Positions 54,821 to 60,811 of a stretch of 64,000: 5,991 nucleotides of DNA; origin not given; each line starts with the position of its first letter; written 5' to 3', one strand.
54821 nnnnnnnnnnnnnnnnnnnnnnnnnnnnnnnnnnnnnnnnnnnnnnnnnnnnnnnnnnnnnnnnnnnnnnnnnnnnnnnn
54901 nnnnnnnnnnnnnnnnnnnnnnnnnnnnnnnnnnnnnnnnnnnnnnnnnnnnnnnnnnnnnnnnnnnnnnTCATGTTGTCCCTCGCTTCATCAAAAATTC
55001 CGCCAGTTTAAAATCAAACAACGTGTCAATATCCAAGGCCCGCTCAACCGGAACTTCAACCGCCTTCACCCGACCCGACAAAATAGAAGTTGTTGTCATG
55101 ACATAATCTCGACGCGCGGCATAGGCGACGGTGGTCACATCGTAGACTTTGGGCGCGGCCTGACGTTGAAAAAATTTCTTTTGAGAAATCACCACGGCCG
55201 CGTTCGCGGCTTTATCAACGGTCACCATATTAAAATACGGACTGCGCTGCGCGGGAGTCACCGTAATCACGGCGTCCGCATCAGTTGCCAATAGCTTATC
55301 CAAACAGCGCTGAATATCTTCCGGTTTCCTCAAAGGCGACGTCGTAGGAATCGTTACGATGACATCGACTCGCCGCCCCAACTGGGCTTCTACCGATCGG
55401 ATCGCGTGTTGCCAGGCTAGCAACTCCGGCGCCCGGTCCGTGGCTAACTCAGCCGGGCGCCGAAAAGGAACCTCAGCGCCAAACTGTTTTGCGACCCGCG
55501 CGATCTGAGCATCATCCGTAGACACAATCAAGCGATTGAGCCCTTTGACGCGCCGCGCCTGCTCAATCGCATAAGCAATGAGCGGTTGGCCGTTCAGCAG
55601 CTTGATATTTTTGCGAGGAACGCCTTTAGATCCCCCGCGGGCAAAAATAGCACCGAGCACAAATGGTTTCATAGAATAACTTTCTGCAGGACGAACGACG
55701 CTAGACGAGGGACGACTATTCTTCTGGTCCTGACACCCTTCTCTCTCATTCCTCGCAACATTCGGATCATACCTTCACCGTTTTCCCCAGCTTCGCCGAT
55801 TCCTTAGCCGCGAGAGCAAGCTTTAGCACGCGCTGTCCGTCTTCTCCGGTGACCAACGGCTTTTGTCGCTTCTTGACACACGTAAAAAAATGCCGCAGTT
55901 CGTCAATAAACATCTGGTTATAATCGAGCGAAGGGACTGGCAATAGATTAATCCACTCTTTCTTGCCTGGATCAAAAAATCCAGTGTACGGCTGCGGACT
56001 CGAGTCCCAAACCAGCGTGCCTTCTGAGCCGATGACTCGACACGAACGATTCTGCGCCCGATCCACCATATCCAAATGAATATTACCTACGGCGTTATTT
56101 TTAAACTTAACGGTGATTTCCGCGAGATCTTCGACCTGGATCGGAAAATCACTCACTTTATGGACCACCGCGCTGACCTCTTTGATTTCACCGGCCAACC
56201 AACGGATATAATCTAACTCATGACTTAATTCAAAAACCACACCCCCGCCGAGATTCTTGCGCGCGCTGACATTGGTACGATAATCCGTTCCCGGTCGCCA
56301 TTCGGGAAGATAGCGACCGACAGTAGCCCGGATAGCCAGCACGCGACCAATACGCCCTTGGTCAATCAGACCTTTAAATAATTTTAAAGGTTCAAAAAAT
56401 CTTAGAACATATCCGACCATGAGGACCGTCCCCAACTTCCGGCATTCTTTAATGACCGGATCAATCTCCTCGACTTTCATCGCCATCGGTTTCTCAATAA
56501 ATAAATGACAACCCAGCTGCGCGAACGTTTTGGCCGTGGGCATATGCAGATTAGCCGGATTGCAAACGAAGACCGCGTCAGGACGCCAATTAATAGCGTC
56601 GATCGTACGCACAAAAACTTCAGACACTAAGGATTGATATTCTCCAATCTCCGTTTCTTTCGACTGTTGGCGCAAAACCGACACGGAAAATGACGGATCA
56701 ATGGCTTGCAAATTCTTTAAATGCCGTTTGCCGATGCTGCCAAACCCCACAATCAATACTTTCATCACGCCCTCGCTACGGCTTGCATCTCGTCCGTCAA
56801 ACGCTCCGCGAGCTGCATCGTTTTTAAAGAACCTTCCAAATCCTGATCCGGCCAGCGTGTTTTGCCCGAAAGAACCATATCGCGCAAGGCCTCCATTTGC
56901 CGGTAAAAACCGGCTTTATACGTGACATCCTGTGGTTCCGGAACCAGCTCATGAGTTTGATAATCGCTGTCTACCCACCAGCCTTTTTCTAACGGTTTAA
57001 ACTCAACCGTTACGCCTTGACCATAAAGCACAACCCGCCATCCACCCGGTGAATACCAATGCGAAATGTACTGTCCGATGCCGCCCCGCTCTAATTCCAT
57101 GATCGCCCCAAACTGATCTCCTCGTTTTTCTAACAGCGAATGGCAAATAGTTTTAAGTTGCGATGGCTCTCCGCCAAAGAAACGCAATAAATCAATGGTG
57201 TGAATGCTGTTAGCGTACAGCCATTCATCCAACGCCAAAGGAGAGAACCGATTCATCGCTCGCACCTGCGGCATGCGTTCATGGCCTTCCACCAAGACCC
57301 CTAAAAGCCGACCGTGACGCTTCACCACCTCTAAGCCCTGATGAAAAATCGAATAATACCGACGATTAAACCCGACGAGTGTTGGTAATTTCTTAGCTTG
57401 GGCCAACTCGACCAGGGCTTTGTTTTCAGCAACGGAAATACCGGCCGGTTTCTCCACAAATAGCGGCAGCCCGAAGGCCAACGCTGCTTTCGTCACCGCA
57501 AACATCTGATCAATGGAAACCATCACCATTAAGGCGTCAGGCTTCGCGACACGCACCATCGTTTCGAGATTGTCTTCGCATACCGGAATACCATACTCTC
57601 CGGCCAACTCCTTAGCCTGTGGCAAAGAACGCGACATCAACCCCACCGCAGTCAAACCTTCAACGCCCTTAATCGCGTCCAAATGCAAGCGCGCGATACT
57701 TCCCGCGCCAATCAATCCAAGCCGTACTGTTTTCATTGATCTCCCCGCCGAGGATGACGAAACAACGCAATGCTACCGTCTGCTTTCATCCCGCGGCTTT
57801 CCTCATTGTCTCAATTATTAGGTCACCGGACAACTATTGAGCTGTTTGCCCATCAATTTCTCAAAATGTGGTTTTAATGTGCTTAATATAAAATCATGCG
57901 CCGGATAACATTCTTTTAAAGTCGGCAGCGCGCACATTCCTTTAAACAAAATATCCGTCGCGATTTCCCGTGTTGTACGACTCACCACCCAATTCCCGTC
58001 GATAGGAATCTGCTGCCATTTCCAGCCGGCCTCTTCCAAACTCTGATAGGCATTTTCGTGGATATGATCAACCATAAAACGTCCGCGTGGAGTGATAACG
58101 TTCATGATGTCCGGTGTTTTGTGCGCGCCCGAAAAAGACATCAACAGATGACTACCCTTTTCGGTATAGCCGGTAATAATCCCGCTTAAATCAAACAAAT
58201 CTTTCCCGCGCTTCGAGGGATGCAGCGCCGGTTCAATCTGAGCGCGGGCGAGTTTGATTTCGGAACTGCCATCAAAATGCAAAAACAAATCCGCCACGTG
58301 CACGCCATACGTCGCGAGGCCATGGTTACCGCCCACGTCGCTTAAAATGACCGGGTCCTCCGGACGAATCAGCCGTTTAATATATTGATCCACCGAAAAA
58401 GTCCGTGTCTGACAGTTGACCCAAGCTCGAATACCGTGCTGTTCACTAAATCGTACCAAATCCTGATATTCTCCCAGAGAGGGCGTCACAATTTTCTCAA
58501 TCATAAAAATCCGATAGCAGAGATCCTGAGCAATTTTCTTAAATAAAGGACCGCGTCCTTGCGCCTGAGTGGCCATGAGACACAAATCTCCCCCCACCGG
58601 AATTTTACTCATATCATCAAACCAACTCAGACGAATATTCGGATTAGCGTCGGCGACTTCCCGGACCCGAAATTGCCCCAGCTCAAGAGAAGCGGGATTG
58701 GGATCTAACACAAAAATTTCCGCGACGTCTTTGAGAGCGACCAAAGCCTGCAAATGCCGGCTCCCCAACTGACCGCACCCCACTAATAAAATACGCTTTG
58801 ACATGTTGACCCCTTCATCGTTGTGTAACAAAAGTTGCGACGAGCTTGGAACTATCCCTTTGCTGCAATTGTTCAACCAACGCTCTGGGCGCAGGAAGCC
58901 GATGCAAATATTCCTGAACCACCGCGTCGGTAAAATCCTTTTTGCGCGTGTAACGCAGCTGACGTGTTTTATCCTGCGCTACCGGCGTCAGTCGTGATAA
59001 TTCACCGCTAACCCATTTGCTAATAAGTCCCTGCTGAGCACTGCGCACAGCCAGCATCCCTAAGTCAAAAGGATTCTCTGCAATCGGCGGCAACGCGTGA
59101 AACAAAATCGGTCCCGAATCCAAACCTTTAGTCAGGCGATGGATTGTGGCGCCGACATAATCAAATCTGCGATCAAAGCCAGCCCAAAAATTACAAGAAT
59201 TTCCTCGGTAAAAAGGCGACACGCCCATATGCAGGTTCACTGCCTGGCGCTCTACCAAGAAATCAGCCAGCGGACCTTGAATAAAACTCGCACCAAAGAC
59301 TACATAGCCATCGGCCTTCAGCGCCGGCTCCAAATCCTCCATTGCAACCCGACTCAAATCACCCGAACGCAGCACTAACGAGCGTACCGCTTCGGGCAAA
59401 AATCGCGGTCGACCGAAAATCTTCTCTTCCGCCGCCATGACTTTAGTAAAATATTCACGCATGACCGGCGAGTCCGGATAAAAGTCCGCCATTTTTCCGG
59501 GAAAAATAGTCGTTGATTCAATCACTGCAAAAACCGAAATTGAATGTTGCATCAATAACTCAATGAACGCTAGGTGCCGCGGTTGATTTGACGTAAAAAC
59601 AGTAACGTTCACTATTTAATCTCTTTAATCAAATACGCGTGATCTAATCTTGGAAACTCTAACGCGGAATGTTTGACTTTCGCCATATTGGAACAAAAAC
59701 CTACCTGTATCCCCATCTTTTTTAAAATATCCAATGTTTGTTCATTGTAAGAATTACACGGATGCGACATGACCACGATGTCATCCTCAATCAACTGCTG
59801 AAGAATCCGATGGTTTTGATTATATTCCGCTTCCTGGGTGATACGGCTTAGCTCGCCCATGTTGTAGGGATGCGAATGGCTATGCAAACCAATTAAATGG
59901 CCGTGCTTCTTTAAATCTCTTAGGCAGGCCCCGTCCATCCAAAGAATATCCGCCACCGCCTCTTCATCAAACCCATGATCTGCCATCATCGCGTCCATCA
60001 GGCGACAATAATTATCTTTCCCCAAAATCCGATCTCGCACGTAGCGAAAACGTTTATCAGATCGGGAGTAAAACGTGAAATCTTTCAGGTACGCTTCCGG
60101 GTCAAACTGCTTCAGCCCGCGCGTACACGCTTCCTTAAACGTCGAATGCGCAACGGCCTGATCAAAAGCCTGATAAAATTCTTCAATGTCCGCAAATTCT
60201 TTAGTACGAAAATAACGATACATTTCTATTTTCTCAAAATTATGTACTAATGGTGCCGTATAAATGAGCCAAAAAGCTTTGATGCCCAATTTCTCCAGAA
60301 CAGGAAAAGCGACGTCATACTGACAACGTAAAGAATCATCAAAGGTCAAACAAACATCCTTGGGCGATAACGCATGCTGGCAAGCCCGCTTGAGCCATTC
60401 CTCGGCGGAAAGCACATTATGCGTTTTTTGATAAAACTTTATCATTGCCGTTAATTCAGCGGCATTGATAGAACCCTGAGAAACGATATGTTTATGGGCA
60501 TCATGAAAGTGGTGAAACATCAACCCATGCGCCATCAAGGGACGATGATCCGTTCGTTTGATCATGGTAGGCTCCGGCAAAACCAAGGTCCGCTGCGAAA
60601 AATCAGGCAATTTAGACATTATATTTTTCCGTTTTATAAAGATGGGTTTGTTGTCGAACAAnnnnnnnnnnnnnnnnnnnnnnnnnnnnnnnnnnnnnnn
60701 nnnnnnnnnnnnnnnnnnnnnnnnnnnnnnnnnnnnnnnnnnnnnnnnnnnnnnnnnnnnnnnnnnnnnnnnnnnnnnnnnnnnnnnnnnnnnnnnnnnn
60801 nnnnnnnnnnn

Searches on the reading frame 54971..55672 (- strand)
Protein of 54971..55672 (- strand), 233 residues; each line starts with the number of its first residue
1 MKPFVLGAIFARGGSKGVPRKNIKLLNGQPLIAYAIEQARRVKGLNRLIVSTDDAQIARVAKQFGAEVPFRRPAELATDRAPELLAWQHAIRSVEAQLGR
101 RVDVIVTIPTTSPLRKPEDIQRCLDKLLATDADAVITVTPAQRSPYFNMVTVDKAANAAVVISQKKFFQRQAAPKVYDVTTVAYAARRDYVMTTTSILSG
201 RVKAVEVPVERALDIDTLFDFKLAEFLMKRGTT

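Call 8: search_protein_families(library=pfam, proteins=[window:54971-55672:-], max_evalue=0.01)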
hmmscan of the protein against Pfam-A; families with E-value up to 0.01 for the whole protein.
window:54971-55672:- (233 aa): 2 families
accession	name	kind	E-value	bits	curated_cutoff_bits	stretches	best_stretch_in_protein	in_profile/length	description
PF02348.25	CTP_transf_3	-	7.1e-23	82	22.6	1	9-179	4-175/217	Cytidylyltransferase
PF12804.13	NTP_transf_3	-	1.4e-06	29.1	27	1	24-146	19-131/160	MobA-like NTP transferase domain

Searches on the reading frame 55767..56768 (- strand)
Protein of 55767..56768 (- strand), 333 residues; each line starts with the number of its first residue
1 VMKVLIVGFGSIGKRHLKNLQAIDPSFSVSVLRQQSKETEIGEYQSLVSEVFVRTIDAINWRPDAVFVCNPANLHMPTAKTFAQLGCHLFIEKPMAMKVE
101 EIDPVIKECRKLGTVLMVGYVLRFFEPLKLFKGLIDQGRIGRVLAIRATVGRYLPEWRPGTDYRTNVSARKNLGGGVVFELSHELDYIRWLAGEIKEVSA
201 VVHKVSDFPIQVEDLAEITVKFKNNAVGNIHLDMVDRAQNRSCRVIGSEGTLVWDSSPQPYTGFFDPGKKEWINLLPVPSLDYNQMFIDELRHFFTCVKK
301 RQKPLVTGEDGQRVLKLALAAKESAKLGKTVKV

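Call 8: search_protein_families(library=pfam, proteins=[window:55767-56768:-], max_evalue=0.01)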
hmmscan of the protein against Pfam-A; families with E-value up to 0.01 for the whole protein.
window:55767-56768:- (333 aa): 5 families
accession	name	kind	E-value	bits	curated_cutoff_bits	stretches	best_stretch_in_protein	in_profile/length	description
PF02894.22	GFO_IDH_MocA_C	-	7.5e-25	88.4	22.9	1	132-333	1-218/218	Oxidoreductase family, C-terminal alpha/beta domain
PF22725.1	GFO_IDH_MocA_C3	-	6.4e-24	84.8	27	1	132-253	5-124/124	GFO/IDH/MocA C-terminal domain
PF01408.29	GFO_IDH_MocA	-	1.9e-20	74.2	24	1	2-120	1-120/120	Oxidoreductase family, NAD-binding Rossmann fold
PF22685.1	Gal80p_C-like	-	0.0014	19.3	29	1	131-206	6-82/152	Gal80p, C-terminal domain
PF01118.30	Semialdhyde_dh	-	0.0042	17.9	26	1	3-89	1-93/121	Semialdehyde dehydrogenase, NAD binding domain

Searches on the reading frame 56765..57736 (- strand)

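Call 13: search_protein_families(library=pfam, proteins=[window:56765-57736:-], max_evalue=0.01)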
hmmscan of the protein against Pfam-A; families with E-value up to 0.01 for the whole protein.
window:56765-57736:- (323 aa): 3 families
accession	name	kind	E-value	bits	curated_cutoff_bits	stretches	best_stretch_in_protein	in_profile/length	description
PF01408.29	GFO_IDH_MocA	-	8.8e-18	65.6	24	1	5-123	2-120/120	Oxidoreductase family, NAD-binding Rossmann fold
PF22725.1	GFO_IDH_MocA_C3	-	2.4e-06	28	27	1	142-240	14-119/124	GFO/IDH/MocA C-terminal domain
PF02894.22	GFO_IDH_MocA_C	-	0.00092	19.5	22.9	1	173-288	43-183/218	Oxidoreductase family, C-terminal alpha/beta domain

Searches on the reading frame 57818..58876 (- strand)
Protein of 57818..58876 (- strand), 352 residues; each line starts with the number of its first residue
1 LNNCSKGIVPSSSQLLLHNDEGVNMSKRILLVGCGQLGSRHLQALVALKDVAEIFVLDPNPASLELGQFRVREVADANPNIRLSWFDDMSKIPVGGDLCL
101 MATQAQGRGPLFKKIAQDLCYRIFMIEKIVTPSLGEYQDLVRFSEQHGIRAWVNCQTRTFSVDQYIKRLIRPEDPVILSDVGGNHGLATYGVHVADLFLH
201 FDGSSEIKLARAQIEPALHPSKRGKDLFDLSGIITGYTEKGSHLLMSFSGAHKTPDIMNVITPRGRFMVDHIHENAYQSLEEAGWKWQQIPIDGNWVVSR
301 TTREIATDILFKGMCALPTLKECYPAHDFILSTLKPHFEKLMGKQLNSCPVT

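Call 13: search_protein_families(library=pfam, proteins=[window:57818-58876:-], max_evalue=0.01)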
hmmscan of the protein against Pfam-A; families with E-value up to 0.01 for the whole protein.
window:57818-58876:- (352 aa): 1 family
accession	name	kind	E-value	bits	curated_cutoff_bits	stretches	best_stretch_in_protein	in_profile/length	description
PF01408.29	GFO_IDH_MocA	-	2.2e-05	25.6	24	1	28-154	2-119/120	Oxidoreductase family, NAD-binding Rossmann fold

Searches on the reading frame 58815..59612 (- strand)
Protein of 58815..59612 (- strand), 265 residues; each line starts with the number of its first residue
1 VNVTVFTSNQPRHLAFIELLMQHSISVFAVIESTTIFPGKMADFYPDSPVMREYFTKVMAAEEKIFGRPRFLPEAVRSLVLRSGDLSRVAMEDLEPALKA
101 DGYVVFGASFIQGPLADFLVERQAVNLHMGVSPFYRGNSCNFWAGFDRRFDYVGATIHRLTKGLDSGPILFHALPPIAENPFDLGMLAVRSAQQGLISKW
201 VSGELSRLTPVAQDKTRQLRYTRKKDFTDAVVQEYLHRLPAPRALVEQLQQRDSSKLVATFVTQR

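Call 13: search_protein_families(library=pfam, proteins=[window:58815-59612:-], max_evalue=0.01)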
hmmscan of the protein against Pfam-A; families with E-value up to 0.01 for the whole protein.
window:58815-59612:- (265 aa): 1 family
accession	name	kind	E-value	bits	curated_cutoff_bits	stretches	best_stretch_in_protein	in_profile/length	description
PF00551.24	Formyl_trans_N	-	1.7e-05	25.1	26.1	1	119-179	99-158/181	Formyl transferase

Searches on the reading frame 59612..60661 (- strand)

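Call 13: search_protein_families(library=pfam, proteins=[window:59612-60661:-], max_evalue=0.01)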
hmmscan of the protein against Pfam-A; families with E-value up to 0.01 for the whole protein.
window:59612-60661:- (349 aa): 1 family
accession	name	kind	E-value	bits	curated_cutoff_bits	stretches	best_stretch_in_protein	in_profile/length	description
PF01522.26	Polysacc_deac_1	-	4.1e-17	62.7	23.1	2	247-320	51-123/124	Polysaccharide deacetylase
